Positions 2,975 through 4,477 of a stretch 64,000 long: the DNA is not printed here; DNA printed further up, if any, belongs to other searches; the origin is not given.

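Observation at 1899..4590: Uncharacterised three-gene operon: active metallophosphoesterase, degenerate paralogue, and Zn-ribbon protein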

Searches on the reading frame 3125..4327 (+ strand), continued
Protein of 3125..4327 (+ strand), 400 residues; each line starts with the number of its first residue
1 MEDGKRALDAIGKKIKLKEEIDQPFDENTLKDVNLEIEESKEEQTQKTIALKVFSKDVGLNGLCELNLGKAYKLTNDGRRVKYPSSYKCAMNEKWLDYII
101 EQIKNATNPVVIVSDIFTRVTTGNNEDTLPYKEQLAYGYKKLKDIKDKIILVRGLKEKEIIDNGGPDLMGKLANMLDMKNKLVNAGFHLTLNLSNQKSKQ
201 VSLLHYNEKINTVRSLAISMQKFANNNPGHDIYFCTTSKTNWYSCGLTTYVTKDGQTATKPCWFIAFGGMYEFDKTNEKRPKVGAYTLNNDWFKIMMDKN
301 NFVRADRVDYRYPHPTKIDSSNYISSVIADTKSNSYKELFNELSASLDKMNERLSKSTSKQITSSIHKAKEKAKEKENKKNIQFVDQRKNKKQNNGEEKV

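Call 43: find_encoding_contigs(protein=P0072, flank=8000, max_places=2)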
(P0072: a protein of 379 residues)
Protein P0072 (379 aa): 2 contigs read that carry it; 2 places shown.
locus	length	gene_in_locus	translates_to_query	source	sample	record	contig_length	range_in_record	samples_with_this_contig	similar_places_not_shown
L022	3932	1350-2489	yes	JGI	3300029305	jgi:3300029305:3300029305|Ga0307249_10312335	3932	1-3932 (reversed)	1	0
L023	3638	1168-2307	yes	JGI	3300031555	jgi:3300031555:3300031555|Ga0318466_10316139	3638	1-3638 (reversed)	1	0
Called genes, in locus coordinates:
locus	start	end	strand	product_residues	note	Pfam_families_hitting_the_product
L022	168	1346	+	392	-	PF00149:Metallophos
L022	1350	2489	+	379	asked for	-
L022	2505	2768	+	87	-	PF13248:Zn_ribbon_3 (faint)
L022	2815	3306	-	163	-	PF13353:Fer4_12, PF04055:Radical_SAM (weak)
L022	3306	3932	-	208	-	?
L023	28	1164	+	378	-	PF00149:Metallophos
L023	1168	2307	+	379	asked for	-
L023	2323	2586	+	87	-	PF13248:Zn_ribbon_3 (faint)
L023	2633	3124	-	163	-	PF13353:Fer4_12, PF04055:Radical_SAM (weak)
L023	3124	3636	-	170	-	?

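Call 45: find_related_loci(query=A1, collection=viral_contigs, flank=8000)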
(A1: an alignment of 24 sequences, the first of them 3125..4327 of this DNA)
Query A1 (400 aa) in viral_contigs; peptide patterns used: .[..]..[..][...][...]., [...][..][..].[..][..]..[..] (x = any residue, [..] = any of these).
81 stretches matched a pattern, but none encodes a relative of the query by tblastn (E <= 1e-3).

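Call 47: list_cluster_members(proteins=[P0069, P0071, P0072, P0073, P0075, P0076, P0078, P0082, P0084, P0067])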
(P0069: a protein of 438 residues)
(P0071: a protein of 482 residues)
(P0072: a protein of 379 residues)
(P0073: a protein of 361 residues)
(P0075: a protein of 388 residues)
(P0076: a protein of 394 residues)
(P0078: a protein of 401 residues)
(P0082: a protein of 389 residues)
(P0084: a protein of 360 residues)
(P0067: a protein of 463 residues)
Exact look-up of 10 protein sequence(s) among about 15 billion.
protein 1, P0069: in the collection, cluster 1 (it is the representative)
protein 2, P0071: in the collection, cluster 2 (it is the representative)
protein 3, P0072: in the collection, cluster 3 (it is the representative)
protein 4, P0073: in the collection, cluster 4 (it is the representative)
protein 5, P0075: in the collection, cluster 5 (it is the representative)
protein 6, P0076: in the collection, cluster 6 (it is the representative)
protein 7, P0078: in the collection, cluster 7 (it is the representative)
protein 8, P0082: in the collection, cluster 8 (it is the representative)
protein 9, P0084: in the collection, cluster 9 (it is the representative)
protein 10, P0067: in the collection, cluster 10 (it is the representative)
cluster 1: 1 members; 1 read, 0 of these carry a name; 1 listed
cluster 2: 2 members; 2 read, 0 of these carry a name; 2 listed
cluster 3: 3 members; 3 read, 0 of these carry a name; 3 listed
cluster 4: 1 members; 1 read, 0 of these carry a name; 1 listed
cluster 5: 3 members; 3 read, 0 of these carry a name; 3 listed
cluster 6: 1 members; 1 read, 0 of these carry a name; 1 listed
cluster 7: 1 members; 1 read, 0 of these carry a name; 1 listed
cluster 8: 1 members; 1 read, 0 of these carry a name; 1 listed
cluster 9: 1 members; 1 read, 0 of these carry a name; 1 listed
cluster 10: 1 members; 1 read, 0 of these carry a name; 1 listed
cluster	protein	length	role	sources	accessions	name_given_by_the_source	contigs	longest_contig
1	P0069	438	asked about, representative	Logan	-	-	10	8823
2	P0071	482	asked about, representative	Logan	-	-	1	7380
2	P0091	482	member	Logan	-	-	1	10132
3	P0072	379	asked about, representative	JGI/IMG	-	-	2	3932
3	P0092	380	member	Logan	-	-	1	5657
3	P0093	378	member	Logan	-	-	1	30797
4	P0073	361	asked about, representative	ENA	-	-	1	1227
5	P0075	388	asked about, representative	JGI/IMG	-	-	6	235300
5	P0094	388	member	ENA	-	-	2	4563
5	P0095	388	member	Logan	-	-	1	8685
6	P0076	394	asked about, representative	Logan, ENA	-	-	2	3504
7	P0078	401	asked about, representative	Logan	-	-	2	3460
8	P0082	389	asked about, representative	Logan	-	-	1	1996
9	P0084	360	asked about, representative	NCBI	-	-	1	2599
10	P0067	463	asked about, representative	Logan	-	-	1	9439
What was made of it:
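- Tried and rejected: Cluster look-up for names of distant gene 2 relatives found them all unnamed metagenomic proteins (call 47).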

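Call 60: search_protein_families(library=pfam, proteins=[L012:9199-10638:+, L013:4117-5064:+, L018:2106-3299:+, L020:6871-8001:+], max_evalue=0.001)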
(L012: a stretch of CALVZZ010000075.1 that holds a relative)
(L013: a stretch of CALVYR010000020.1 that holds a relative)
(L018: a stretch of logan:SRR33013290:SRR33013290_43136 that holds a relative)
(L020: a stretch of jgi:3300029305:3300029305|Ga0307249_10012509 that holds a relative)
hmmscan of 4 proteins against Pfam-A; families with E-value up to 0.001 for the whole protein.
L012:9199-10638:+ (479 aa): 3 families
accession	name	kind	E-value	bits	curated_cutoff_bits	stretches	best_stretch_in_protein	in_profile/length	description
PF13328.12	HD_4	-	1.1e-20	74.4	27.2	1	29-177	1-142/156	HD domain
PF02824.27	TGS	-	3.2e-07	30.7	22.2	1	382-441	1-58/60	TGS domain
PF01966.28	HD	-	3.8e-06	27.6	22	1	51-158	4-115/116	HD domain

L013:4117-5064:+ (315 aa): 2 families
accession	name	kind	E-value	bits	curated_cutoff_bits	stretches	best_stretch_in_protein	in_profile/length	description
PF01381.28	HTH_3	-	1.8e-09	37.9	23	1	14-60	8-54/55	Helix-turn-helix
PF12844.13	HTH_19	-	0.0001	22.6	30.2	1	15-65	12-62/64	Helix-turn-helix domain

L018:2106-3299:+ (397 aa): 1 family
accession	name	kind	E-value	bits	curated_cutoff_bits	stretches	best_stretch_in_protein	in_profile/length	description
PF00149.33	Metallophos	-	3.9e-06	27.9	21.5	1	45-229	3-190/191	Calcineurin-like phosphoesterase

L020:6871-8001:+ (376 aa): 1 family
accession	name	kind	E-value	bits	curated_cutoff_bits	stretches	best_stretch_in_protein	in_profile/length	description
PF00149.33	Metallophos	-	6.1e-05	24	21.5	1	64-165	6-72/191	Calcineurin-like phosphoesterase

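Call 88: fold_search(model_id=the predicted structure, library=viral)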
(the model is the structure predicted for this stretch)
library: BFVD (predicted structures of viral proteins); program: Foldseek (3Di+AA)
matches with E <= 10: 947; with E <= 0.001: 13
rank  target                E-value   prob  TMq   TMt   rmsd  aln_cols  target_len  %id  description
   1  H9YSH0                4.2e-12  1.00  0.50  0.67   5.3       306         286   12  (no name in the UniProt tables at hand)
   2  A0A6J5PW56            4.7e-12  1.00  0.46  0.59   6.2       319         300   11  Calcineurin-like phosphoesterase domain, ApaH type [uncultured Caudovirales phage]
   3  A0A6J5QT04            9.4e-10  1.00  0.40  0.66   4.1       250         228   13  Calcineurin-like phosphoesterase domain, ApaH type (Fragment) [uncultured Caudovirales phage]
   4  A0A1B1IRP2            2.1e-06  1.00  0.41  0.60   5.9       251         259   13  (no name in the UniProt tables at hand)
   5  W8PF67                2.1e-06  1.00  0.36  0.33   8.7       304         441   11  Putative metallophosphatase [Microbacterium phage vB_MoxS-ISF9]
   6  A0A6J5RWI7            5.8e-06  1.00  0.39  0.38   7.6       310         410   12  Calcineurin-like phosphoesterase domain-containing protein [uncultured Caudovirales phage]
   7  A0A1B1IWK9            8.7e-06  1.00  0.38  0.50   7.2       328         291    9  (no name in the UniProt tables at hand)
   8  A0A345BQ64            1.2e-05  1.00  0.38  0.36  10.8       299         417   11  (no name in the UniProt tables at hand)
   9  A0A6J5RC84            1.9e-05  1.00  0.37  0.35  19.3       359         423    8  MPP_superfamily domain containing protein [uncultured Caudovirales phage]
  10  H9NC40                9.5e-05  1.00  0.31  0.30  16.3       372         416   13  (no name in the UniProt tables at hand)
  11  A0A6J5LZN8            1.3e-04  1.00  0.31  0.27  10.3       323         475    6  Uncharacterized protein [uncultured Caudovirales phage]
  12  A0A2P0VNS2            4.2e-04  1.00  0.33  0.11   9.0       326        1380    8  Putative DNA repair exonuclease SbcCD [Tetraselmis virus 1]
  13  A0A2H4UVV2            9.3e-04  0.98  0.28  0.23  11.8       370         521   11  Serine/threonine-protein phosphatase [Bodo saltans virus]
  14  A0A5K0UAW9            1.2e-03  0.99  0.32  0.11  11.1       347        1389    8  DNA repair exonuclease [Yasminevirus sp. GU-2018]
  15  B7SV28                1.3e-02  0.75  0.24  0.33  16.9       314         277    9  (no name in the UniProt tables at hand)
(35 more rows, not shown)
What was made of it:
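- The best structural matches for gene 2 are phage MPEs (call 88).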

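Call 91: search_solved_structures(query=A3, max_evalue=5, show_alignments=0)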
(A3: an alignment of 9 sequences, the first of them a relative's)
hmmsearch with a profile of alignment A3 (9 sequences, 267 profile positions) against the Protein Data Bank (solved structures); distinct sequences matched with E-value up to 5: 11.
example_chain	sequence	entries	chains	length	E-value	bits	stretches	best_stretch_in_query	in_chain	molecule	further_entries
6knb_A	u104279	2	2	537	1.1e-06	31.3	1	24-113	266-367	DNA polymerase II small subunit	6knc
5ihe_A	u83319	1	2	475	1.9e-06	30.6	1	24-113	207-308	DNA polymerase II small subunit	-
6hms_A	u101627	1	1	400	3.7e-05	26.3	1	24-111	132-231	DNA polymerase II small subunit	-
6hmf_A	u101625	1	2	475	6e-05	25.7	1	24-111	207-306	DNA polymerase II small subunit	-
6t8h_A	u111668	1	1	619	0.00012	24.7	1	24-111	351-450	DNA polymerase II small subunit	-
8ppt_A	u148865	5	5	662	0.00013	24.6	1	24-108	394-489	DNA polymerase II small subunit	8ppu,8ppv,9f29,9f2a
4lty_C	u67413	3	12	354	0.12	14.8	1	19-85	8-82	Exonuclease subunit SbcD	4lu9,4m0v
5jub_A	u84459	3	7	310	0.17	14.3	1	9-96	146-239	Transcriptional regulator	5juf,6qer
2q8u_A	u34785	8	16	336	1.4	11.4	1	22-77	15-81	Exonuclease, putative | Nuclease SbcCD subunit D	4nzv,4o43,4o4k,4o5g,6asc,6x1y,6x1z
4o24_A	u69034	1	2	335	1.4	11.3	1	22-77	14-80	Exonuclease, putative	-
1sko_B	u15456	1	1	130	2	10.8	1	197-247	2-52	Late endosomal/lysosomal Mp1 interacting protein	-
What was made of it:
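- On Mre11/SbcD-Rad50/SbcC nuclease complex: The sister-family profile against SbcD gives E 0.12 (call 91).
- On PolD DP1 / eukaryotic polymerase B-subunit family: The A3 profile against DP1 gives E 1e-6 but covers motifs I-III only (call 91).
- Closest known: Mre11/SbcD nucleases. Different: Sequence similarity is marginal (SbcD E 0.12; call 91).
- The sister small-MPE profile hits six DP1 sequences in PDB at 1e-6 to 1e-4, then SbcD at 0.12 (call 91). Similarity to DP1 covers only motifs I-III (call 91).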

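Call 92: search_protein_families(library=phrogs, proteins=[P0080, P0079, P0083, P0088, L018:2106-3299:+, L022:168-1346:+, P0069, P0072], max_evalue=0.001)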
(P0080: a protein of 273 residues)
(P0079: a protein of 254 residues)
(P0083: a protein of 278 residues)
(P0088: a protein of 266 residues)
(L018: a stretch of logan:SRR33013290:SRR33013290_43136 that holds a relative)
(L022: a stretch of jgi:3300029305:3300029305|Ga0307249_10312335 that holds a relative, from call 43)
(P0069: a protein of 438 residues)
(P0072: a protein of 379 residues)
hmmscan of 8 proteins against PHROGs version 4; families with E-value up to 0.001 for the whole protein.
P0080 (273 aa): 2 families
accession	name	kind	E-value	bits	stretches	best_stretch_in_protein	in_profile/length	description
phrog_7339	-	DNA, RNA and nucleotide metabolism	4.5e-37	128.8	1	19-252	28-250/263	DNA repair exonuclease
phrog_1649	-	other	0.00081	19.1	0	15-109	30-105/308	metallo-phosphoesterase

P0079 (254 aa): 1 family
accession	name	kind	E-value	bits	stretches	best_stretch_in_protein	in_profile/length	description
phrog_7339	-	DNA, RNA and nucleotide metabolism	3.1e-50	171.9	1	7-251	20-257/263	DNA repair exonuclease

P0083 (278 aa): 2 families
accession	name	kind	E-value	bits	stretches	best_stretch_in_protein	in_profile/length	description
phrog_7339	-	DNA, RNA and nucleotide metabolism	2e-45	156.2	1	2-262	5-255/263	DNA repair exonuclease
phrog_221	-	other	6e-07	30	1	26-187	111-278/367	metallo-phosphoesterase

P0088 (266 aa): 2 families
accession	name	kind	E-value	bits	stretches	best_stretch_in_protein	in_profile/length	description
phrog_7339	-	DNA, RNA and nucleotide metabolism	4.1e-38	132.2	1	11-250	23-250/263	DNA repair exonuclease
phrog_1649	-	other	0.00098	18.9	0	18-105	37-105/308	metallo-phosphoesterase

L018:2106-3299:+ (397 aa): 1 family
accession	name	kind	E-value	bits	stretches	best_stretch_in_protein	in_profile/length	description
phrog_7339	-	DNA, RNA and nucleotide metabolism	9.2e-25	88.4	1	38-245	25-217/263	DNA repair exonuclease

L022:168-1346:+ (392 aa): 2 families
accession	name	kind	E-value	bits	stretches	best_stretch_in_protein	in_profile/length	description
phrog_7339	-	DNA, RNA and nucleotide metabolism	2.7e-16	60.7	1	47-238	26-201/263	DNA repair exonuclease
phrog_1649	-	other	2.2e-07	30.8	1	37-177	22-142/308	metallo-phosphoesterase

P0069 (438 aa): 0 families

P0072 (379 aa): 0 families
